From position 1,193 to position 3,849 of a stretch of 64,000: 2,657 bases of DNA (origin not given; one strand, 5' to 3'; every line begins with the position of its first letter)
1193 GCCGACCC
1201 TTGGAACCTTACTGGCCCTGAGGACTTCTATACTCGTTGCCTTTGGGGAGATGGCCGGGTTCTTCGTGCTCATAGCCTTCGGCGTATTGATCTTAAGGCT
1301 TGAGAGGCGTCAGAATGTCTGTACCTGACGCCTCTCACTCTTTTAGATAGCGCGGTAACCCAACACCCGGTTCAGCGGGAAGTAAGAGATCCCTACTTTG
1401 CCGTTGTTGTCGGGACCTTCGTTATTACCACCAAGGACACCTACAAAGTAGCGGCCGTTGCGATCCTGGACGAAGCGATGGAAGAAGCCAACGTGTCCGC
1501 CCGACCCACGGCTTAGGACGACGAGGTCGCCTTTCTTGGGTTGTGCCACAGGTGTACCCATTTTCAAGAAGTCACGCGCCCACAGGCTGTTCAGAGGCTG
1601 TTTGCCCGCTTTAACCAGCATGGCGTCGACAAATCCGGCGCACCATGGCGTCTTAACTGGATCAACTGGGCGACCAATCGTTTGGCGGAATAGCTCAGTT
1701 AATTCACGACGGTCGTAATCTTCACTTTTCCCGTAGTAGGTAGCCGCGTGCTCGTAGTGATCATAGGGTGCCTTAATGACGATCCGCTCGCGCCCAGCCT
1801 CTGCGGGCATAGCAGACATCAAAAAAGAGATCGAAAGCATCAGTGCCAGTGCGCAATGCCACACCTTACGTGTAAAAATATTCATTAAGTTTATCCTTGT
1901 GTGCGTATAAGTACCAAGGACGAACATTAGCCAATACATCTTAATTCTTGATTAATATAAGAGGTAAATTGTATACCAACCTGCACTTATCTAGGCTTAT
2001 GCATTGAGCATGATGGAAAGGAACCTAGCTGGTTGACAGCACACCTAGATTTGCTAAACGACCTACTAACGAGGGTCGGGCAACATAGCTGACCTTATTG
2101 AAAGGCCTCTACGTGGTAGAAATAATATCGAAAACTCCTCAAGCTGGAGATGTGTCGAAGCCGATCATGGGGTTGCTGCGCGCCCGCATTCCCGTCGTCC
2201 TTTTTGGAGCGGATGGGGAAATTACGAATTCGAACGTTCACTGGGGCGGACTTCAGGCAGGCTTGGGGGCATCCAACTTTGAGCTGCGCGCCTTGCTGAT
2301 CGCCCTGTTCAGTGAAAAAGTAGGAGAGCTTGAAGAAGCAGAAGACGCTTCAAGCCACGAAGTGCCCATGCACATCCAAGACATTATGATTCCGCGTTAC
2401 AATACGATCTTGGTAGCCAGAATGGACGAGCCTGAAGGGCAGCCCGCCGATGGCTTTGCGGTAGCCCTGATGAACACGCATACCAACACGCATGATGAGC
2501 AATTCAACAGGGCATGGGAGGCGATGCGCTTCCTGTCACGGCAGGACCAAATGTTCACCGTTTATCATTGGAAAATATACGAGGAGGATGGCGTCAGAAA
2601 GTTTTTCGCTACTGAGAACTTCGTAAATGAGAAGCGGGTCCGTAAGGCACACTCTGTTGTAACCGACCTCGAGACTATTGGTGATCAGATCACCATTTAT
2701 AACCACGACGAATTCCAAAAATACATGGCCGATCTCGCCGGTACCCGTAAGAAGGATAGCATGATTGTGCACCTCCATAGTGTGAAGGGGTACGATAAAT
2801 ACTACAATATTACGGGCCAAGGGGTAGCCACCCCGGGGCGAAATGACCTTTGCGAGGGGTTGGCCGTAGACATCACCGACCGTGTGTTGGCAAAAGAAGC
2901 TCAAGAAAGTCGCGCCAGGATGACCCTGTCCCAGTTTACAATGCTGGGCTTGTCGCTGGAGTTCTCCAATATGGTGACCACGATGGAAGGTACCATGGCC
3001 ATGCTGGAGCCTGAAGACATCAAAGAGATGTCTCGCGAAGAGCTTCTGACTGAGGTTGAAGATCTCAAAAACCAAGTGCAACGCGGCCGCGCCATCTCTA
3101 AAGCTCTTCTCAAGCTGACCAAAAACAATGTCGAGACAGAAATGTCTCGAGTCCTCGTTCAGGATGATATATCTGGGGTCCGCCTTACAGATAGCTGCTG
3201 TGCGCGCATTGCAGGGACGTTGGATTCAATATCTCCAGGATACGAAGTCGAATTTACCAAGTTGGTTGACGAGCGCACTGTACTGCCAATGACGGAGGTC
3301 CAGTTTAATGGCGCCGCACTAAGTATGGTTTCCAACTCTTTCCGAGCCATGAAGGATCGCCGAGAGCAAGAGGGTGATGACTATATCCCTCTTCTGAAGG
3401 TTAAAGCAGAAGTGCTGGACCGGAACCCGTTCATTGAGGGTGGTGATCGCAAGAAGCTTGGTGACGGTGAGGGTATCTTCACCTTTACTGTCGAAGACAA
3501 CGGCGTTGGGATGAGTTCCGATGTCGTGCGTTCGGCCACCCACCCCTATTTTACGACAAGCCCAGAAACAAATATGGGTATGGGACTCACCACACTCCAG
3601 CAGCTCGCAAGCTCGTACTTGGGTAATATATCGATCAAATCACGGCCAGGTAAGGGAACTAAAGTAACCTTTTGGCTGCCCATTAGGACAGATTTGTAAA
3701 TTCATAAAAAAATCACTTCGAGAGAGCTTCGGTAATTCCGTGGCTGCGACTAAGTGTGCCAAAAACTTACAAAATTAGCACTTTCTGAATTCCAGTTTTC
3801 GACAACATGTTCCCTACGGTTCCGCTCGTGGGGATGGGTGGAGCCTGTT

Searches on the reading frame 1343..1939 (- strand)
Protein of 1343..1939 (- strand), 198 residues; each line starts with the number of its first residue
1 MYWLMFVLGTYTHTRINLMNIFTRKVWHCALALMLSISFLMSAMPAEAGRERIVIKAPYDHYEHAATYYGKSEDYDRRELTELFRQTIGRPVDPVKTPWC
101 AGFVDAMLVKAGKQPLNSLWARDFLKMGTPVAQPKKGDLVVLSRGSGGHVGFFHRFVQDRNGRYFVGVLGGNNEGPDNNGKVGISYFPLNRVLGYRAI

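Call 30: search_protein_families(library=pfam, proteins=[window:1343-1939:-], max_evalue=0.001)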
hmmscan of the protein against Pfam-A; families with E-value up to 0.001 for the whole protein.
window:1343-1939:- (198 aa): 1 family
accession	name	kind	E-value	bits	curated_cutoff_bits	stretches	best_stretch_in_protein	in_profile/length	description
PF05257.22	CHAP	-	1.2e-05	26.1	26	1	95-160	4-73/81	CHAP domain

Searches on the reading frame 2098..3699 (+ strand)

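Call 29: search_protein_families(library=pfam, proteins=[window:2098-3699:+], max_evalue=0.001)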
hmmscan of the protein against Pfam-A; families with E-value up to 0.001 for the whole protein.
window:2098-3699:+ (533 aa): 1 family
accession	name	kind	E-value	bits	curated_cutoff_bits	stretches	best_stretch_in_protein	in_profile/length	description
PF02518.31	HATPase_c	-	4.2e-12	46.9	26.4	1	459-530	36-110/111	Histidine kinase-, DNA gyrase B-, and HSP90-like ATPase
